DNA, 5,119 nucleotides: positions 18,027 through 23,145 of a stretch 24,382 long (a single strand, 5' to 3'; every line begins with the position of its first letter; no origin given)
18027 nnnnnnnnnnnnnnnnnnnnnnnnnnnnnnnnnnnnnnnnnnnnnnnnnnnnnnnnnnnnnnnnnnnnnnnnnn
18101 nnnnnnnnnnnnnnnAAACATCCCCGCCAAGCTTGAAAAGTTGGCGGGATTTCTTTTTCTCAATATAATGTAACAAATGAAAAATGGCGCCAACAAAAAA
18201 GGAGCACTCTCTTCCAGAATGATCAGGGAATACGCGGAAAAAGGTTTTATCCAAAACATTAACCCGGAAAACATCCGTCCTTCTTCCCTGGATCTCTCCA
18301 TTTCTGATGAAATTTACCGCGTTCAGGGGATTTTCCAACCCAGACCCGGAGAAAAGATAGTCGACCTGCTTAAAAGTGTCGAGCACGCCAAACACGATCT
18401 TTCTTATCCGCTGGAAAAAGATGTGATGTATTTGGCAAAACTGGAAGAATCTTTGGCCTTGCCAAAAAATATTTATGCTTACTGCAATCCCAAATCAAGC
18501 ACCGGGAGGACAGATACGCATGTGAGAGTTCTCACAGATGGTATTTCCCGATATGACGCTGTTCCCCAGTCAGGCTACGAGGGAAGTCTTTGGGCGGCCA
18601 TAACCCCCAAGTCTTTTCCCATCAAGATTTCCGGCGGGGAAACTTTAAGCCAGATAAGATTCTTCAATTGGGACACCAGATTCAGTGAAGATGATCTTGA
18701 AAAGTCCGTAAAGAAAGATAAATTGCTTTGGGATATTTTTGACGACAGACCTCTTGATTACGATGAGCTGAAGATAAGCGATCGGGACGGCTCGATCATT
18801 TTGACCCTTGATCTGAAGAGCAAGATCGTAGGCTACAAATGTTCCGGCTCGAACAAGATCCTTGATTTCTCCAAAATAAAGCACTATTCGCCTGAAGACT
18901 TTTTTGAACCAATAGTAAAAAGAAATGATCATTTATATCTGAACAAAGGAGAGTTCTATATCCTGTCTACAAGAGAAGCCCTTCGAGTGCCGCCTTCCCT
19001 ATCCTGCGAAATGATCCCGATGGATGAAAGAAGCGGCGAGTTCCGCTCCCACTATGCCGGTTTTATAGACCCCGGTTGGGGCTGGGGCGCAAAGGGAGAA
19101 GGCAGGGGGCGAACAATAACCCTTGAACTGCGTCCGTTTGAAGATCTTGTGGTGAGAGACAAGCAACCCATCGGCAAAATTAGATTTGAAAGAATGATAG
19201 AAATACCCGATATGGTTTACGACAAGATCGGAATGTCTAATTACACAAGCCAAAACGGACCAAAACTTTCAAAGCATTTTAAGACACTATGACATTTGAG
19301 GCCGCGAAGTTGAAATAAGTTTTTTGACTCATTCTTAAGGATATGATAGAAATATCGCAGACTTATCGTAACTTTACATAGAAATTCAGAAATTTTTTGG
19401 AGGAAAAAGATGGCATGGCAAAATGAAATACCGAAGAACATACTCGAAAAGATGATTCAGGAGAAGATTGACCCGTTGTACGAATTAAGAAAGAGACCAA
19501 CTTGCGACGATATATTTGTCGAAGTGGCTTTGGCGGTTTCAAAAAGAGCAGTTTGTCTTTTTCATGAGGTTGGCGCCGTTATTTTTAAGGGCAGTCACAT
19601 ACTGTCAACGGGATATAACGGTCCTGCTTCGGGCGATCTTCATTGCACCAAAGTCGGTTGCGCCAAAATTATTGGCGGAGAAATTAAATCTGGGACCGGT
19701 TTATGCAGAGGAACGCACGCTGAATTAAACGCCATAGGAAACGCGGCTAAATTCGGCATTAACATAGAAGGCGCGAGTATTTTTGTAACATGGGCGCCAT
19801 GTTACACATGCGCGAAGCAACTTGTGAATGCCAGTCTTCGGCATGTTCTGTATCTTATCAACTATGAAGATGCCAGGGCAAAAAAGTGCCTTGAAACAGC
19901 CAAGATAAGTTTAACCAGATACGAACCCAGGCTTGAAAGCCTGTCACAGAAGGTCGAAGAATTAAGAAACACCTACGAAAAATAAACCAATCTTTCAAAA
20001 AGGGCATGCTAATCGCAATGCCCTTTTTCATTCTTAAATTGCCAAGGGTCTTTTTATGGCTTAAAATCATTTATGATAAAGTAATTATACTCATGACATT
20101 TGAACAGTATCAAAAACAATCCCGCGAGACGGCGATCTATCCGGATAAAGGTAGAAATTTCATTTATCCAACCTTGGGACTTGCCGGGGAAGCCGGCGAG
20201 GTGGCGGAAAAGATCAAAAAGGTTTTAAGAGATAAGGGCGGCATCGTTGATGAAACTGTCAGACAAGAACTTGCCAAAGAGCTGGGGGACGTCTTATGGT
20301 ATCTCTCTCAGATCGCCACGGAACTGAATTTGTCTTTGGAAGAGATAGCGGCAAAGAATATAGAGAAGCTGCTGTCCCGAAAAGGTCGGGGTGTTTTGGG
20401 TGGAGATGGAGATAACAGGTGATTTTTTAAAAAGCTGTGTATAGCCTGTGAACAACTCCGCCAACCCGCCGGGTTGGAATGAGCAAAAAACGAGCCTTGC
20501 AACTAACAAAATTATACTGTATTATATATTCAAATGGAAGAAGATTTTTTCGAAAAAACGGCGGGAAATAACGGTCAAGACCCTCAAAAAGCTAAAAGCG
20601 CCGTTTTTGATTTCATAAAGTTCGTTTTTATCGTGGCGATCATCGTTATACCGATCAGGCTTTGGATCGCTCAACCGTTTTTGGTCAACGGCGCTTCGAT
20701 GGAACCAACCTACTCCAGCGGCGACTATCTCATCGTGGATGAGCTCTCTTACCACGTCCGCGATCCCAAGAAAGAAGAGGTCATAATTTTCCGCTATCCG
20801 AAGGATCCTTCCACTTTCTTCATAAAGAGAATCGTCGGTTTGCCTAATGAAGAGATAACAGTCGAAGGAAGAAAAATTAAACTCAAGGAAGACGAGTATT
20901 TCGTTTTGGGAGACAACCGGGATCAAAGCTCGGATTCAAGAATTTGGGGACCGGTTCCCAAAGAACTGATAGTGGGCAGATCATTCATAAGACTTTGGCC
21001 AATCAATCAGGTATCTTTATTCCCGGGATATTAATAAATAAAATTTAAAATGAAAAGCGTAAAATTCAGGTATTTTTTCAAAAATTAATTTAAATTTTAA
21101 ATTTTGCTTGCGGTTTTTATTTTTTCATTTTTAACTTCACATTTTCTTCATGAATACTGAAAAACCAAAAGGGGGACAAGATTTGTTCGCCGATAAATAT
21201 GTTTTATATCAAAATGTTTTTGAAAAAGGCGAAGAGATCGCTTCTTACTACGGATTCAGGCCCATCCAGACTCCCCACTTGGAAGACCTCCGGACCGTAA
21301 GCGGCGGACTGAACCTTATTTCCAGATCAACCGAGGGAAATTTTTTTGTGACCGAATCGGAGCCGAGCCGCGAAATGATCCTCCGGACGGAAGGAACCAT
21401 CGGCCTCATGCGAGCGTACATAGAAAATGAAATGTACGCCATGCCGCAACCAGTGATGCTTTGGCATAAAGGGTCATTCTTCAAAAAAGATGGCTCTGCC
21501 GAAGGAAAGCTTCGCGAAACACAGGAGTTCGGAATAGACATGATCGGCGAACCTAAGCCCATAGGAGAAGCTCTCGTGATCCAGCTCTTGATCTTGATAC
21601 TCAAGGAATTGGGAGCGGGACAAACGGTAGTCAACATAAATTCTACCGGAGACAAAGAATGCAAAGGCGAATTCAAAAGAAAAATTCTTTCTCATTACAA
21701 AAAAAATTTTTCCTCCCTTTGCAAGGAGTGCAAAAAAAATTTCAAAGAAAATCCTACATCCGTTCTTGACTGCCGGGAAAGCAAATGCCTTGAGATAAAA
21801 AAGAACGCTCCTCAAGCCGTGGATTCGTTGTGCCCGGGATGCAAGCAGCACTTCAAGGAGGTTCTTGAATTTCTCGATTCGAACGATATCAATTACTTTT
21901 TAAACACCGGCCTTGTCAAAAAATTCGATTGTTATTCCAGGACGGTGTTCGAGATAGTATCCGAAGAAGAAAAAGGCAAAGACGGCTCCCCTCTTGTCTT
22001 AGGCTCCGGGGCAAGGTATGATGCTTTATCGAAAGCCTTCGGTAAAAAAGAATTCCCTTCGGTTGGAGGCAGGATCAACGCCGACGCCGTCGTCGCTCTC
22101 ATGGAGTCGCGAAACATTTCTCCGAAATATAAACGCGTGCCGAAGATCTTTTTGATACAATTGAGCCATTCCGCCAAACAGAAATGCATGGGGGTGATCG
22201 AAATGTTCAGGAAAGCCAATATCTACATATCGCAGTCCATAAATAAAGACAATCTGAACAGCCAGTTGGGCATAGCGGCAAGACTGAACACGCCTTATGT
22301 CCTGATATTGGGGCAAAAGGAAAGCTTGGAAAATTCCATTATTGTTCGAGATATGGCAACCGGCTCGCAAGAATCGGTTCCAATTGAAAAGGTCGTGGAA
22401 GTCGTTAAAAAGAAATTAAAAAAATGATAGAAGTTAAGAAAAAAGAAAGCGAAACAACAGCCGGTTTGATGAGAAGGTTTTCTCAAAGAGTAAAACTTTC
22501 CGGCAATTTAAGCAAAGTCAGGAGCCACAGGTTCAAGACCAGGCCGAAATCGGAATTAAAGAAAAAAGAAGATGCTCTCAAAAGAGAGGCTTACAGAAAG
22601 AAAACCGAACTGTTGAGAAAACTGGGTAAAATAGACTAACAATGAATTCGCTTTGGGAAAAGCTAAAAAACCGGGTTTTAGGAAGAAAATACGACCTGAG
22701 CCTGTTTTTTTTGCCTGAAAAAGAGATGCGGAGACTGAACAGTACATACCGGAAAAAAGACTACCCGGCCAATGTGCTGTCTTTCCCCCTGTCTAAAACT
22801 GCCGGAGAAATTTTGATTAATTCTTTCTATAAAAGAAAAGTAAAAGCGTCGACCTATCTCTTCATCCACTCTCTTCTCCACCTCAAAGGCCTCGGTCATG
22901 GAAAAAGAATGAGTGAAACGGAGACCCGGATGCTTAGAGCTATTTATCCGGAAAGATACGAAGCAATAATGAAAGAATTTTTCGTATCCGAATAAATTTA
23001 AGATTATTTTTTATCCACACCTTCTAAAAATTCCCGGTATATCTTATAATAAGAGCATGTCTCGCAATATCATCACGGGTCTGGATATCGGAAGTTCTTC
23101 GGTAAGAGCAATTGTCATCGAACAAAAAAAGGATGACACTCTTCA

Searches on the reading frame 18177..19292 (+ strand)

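Call 5: search_protein_families(library=pfam, proteins=[window:18177-19292:+], max_evalue=0.001)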
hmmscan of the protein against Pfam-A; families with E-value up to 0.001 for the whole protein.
window:18177-19292:+ (371 aa): 3 families
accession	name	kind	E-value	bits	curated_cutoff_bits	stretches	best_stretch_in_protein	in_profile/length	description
PF22769.1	DCD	-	9.2e-50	169.1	27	2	11-163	2-151/153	dCTP deaminase-like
PF22569.1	DCD_C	-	3.2e-44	151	22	1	204-368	24-192/192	2'-deoxycytidine 5'-triphosphate deaminase (DCD), C-terminal domain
PF06559.16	DCD_N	-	5.6e-43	147.1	21.4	1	8-163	2-161/164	2'-deoxycytidine 5'-triphosphate deaminase (DCD) N-terminal domain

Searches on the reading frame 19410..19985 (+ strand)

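Call 5: search_protein_families(library=pfam, proteins=[window:19410-19985:+], max_evalue=0.001)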
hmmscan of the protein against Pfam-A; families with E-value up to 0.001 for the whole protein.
window:19410-19985:+ (191 aa): 2 families
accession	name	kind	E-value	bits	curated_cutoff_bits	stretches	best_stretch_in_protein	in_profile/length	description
PF00383.29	dCMP_cyt_deam_1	-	2.5e-16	59.8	25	1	32-149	3-101/102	Cytidine and deoxycytidylate deaminase zinc-binding region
PF14437.12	MafB19-deam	-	4.7e-15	56.2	27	1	35-175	6-125/142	MafB19-like deaminase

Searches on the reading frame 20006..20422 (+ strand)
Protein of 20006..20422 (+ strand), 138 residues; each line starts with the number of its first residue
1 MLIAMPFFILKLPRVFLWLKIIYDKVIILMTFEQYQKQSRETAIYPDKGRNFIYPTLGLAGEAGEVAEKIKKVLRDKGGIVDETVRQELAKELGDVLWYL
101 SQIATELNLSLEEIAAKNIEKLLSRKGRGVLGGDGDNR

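Call 6: search_protein_families(library=pfam, proteins=[window:20006-20422:+], max_evalue=0.001)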
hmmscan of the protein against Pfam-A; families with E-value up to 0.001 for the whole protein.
window:20006-20422:+ (138 aa): 1 family
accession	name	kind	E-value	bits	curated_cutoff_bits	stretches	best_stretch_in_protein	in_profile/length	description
PF03819.22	MazG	-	2.2e-11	44.3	22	1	58-126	9-70/74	MazG nucleotide pyrophosphohydrolase domain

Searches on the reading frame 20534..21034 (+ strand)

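Call 6: search_protein_families(library=pfam, proteins=[window:20534-21034:+], max_evalue=0.001)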
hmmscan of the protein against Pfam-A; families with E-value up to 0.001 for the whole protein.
window:20534-21034:+ (166 aa): 2 families
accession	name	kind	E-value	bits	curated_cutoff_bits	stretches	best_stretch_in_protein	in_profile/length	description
PF10502.14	Peptidase_S26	-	1.1e-38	133.3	22.9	2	26-116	3-93/168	Signal peptidase, peptidase S26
PF00717.28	Peptidase_S24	-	3.7e-05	23.8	23.3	1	51-108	40-89/116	Peptidase S24-like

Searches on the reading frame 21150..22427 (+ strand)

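Call 6: search_protein_families(library=pfam, proteins=[window:21150-22427:+], max_evalue=0.001)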
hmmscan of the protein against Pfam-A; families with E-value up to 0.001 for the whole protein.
window:21150-22427:+ (425 aa): 2 families
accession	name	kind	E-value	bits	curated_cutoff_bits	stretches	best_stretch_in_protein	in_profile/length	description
PF13393.11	tRNA-synt_His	-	7.7e-20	71.8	25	1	11-313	4-307/308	Histidyl-tRNA synthetase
PF03129.25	HGTP_anticodon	-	8.8e-13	48.7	21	1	333-422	2-94/94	Anticodon binding domain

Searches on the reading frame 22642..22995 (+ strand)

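Call 6: search_protein_families(library=pfam, proteins=[window:22642-22995:+], max_evalue=0.001)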
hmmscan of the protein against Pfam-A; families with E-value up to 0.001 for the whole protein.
window:22642-22995:+ (117 aa): 1 family
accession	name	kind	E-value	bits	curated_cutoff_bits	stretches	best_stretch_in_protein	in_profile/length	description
PF02130.23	YbeY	-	1.3e-14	54.7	25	1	11-94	22-117/129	Endoribonuclease YbeY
